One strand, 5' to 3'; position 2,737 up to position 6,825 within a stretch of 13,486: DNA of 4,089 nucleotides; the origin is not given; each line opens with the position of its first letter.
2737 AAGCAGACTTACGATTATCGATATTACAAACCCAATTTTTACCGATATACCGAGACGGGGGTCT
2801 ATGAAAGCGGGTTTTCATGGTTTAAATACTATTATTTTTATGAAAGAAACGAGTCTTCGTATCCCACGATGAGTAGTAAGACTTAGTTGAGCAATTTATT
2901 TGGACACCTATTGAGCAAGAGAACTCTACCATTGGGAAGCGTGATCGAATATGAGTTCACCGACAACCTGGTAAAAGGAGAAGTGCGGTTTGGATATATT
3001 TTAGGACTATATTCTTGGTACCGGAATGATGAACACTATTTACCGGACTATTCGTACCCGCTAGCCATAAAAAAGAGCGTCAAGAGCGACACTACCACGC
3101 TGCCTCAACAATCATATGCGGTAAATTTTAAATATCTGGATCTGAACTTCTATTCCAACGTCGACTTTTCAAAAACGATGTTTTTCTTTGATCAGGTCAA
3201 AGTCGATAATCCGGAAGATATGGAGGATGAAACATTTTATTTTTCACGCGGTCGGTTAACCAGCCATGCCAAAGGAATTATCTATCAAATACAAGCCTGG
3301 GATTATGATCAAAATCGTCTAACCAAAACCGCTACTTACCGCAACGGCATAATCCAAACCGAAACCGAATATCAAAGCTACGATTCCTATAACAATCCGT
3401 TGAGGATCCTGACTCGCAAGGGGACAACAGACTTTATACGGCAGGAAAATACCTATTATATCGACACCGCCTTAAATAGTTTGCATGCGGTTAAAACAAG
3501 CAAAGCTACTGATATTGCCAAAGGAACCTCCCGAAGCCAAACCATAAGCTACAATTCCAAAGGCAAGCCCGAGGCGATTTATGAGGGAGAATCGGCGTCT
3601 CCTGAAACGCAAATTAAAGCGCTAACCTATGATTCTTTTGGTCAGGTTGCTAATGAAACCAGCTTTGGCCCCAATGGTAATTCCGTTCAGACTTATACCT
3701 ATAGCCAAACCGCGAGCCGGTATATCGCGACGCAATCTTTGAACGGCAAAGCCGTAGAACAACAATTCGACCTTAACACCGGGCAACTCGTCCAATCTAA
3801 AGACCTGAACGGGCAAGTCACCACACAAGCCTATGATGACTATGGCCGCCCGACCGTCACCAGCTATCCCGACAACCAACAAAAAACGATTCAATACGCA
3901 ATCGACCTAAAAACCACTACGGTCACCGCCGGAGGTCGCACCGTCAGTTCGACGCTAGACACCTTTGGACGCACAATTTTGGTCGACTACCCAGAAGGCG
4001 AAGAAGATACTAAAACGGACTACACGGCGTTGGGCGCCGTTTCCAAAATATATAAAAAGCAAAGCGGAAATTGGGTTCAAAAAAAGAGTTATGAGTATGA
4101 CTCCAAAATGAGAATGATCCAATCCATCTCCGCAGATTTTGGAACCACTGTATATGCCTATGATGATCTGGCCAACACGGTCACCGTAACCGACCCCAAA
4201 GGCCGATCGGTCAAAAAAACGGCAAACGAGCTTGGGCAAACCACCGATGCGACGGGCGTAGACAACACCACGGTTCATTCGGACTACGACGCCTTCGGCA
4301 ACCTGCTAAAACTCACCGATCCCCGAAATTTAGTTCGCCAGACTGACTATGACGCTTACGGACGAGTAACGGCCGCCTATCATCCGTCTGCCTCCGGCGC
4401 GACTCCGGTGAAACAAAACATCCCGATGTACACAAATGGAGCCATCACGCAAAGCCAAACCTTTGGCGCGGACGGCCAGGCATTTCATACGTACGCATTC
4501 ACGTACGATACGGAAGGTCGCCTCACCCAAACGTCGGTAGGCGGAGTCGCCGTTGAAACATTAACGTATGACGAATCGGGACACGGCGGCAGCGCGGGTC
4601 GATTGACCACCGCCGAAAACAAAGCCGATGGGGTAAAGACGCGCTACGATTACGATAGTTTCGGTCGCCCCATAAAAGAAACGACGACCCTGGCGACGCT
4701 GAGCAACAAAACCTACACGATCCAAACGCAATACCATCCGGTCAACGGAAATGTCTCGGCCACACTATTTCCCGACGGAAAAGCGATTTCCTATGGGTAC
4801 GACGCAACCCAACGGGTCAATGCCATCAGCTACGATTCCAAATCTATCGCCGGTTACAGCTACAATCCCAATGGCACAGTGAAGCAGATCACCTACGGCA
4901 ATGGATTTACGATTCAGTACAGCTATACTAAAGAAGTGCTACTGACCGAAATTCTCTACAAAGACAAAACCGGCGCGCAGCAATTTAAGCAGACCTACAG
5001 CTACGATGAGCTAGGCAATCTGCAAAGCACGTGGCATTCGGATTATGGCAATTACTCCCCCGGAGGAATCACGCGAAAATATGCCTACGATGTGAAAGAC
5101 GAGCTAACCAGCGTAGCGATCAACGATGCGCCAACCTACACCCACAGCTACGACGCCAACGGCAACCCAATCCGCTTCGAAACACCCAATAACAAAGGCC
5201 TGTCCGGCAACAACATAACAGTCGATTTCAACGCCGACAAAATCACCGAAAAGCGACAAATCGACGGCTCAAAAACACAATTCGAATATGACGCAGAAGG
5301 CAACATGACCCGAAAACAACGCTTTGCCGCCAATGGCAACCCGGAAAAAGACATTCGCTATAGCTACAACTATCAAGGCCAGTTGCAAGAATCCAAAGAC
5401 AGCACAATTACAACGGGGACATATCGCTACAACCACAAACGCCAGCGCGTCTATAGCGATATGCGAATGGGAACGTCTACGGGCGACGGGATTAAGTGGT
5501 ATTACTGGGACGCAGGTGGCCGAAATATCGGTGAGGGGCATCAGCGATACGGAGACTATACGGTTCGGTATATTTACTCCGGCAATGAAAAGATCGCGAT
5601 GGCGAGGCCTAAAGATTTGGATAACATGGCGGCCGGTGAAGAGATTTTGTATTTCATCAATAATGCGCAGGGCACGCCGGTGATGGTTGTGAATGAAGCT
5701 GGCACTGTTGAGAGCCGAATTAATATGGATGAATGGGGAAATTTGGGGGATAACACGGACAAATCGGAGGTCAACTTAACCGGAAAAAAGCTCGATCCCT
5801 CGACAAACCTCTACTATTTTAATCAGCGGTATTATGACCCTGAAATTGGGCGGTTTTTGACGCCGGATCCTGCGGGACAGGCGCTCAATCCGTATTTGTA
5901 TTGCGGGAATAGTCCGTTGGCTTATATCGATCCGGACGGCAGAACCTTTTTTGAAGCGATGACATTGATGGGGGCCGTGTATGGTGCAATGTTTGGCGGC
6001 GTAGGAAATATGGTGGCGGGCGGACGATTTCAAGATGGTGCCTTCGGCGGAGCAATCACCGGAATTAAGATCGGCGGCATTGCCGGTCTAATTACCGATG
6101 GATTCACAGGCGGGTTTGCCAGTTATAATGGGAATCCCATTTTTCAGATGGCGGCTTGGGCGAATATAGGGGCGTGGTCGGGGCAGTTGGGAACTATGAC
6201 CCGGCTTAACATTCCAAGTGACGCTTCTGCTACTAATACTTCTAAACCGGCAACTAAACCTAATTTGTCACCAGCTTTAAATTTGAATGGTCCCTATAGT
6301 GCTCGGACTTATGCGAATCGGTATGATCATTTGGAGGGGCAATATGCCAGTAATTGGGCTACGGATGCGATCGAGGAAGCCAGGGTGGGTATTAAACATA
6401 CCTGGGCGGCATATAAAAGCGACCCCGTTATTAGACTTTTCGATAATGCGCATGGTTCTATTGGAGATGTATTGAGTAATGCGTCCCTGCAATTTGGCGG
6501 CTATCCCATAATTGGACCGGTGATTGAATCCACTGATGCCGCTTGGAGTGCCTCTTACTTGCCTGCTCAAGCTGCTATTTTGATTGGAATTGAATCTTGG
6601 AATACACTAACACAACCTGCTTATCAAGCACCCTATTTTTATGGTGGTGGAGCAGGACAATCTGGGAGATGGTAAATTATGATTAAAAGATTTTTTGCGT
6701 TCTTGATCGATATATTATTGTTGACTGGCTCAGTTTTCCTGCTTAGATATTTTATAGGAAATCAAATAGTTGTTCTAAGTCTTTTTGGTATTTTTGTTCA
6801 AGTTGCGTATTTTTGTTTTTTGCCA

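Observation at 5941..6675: CT1 is an unrecognised glycine-zipper toxin tip paired with a polytopic membrane immunity protein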

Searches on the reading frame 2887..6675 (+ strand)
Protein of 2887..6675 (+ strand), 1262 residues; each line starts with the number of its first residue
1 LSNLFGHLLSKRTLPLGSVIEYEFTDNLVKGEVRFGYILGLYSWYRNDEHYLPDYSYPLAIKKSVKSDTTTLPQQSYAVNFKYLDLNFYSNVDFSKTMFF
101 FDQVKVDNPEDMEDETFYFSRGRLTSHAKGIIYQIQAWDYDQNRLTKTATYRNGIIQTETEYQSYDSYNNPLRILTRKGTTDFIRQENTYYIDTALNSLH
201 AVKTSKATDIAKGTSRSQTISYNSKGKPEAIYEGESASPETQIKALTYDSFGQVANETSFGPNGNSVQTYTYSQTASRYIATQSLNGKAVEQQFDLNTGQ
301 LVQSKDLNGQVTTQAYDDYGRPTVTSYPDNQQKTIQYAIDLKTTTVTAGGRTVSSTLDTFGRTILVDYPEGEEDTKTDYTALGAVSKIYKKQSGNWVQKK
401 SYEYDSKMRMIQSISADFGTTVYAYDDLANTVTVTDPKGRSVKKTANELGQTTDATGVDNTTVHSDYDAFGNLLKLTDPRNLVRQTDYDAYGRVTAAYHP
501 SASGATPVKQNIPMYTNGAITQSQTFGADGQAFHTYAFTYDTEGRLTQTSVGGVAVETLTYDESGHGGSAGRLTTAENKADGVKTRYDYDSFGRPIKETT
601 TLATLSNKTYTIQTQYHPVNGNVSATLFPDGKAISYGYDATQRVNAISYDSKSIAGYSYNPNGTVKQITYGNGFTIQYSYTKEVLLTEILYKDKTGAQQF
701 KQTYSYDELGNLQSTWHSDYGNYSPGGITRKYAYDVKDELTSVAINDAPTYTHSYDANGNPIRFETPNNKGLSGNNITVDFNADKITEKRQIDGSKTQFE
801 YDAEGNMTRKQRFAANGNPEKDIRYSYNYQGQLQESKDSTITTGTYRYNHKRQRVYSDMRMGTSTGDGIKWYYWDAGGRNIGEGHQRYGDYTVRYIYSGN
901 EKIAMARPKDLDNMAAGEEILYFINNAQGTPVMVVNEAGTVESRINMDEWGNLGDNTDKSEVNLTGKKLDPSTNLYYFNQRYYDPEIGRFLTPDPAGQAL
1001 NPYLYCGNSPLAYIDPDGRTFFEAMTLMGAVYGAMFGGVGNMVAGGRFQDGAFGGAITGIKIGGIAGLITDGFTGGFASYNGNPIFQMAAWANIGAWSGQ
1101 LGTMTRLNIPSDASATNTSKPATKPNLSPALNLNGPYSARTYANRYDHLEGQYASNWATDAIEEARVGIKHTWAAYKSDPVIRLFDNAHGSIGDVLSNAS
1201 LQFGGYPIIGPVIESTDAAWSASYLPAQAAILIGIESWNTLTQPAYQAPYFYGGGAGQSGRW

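Call 4: search_protein_families(library=pfam, proteins=[window:2887-6675:+], max_evalue=1)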
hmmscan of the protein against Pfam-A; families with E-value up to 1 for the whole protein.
window:2887-6675:+ (1262 aa): 3 families
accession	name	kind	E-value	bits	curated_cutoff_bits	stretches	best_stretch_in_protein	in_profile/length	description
PF05593.20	RHS_repeat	-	1.9e-33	114.6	22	6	467-500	1-34/38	RHS Repeat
PF06150.17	ChaB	-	0.13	13.3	27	0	367-399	27-60/60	ChaB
PF14419.11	SPOUT_MTase_2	-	0.22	11.3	28.4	1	392-452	60-117/173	AF2226-like SPOUT RNA Methylase fused to THUMP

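Call 5: search_protein_families(library=ncbifam, proteins=[window:2887-6675:+], max_evalue=1)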
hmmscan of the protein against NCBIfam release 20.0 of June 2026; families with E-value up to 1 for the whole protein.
window:2887-6675:+ (1262 aa): 4 families
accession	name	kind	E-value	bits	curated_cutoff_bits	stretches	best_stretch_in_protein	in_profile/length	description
NF041261.1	RHS_core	equivalog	2.7e-27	95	2000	6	922-1017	1159-1259/1261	RHS element core protein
TIGR01643.1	YD_repeat_2x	repeat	1.4e-24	85.6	15.8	5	467-496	1-30/42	YD repeat-containing protein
TIGR03696.1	Rhs_assc_core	domain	1.5e-20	73.5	32.5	1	948-1018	2-75/76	RHS repeat-associated core domain-containing protein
TIGR02276.1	beta_rpt_yvtn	repeat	0.25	11.4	27.85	1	419-445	3-29/42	beta-propeller repeat protein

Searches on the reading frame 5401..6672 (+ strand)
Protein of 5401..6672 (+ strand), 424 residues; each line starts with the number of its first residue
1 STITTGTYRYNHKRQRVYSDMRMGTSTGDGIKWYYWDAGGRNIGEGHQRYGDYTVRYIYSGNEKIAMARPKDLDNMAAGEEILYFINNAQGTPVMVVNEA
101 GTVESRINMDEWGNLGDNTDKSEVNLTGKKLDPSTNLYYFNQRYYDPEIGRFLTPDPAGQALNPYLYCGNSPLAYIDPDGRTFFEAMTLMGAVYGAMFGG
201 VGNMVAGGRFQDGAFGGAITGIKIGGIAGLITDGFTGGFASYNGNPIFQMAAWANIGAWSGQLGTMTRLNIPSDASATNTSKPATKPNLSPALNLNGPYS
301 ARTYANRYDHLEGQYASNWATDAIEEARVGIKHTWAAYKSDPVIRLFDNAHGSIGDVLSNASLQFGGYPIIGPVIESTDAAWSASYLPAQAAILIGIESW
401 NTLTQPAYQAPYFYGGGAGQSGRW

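Call 62: search_solved_structures(query=window:5401-6672:+, max_evalue=0.01)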
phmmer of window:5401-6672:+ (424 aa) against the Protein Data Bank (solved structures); distinct sequences matched with E-value up to 0.01: 27.
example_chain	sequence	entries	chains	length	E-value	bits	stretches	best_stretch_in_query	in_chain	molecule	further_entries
9on3_A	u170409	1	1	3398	9.8e-16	61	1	85-202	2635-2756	SGS4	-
8fjp_A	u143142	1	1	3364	1.2e-15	60.7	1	124-265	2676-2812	salivary gland surface protein 1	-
7q97_A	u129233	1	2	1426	2.2e-12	50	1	51-180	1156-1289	Rhs family protein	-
6sup_A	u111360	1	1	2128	4e-10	42.5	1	70-188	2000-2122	TcdB2,TccC3,Cell division control protein 42 homolog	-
8cp6_B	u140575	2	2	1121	6.7e-09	38.5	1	78-180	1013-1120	Toxin protein Tse5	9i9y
6h6e_F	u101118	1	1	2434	7.7e-09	38.3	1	70-181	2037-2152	TcdB2,TccC3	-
6suf_F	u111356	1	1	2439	7.7e-09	38.3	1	70-181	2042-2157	TcdB2,TccC3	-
6suq_A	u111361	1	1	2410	8.2e-09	38.2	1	70-181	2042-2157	TcdB2,TccC3,Genome polyprotein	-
5kis_B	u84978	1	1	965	1.5e-08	37.3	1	122-186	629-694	RHS2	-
6h6g_A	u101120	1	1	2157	1.7e-08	37.1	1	70-180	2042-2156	TcdB2,TccC3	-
4o9x_A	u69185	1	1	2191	1.8e-08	37.1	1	70-180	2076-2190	TcdB2, TccC3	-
9c4k_Q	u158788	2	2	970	5.3e-08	35.5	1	123-183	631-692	Toxin subunit YenC2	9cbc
8h8a_A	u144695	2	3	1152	6.9e-08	35.1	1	27-180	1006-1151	Putative Rhs-family protein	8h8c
6h6f_F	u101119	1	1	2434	9.5e-08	34.7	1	70-181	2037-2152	TcdB2,TccC3,TccC3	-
6sue_F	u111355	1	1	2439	9.6e-08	34.7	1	70-181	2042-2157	TcdB2,TccC3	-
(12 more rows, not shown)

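Call 63: search_solved_structures(query=window:5401-6672:+, max_evalue=1e-13, show_alignments=2)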
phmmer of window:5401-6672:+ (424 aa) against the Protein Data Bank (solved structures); distinct sequences matched with E-value up to 1e-13: 2.
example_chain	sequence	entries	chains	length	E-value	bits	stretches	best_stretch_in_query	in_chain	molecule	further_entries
9on3_A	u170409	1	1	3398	9.8e-16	61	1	85-202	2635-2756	SGS4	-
8fjp_A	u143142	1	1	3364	1.2e-15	60.7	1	124-265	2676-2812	salivary gland surface protein 1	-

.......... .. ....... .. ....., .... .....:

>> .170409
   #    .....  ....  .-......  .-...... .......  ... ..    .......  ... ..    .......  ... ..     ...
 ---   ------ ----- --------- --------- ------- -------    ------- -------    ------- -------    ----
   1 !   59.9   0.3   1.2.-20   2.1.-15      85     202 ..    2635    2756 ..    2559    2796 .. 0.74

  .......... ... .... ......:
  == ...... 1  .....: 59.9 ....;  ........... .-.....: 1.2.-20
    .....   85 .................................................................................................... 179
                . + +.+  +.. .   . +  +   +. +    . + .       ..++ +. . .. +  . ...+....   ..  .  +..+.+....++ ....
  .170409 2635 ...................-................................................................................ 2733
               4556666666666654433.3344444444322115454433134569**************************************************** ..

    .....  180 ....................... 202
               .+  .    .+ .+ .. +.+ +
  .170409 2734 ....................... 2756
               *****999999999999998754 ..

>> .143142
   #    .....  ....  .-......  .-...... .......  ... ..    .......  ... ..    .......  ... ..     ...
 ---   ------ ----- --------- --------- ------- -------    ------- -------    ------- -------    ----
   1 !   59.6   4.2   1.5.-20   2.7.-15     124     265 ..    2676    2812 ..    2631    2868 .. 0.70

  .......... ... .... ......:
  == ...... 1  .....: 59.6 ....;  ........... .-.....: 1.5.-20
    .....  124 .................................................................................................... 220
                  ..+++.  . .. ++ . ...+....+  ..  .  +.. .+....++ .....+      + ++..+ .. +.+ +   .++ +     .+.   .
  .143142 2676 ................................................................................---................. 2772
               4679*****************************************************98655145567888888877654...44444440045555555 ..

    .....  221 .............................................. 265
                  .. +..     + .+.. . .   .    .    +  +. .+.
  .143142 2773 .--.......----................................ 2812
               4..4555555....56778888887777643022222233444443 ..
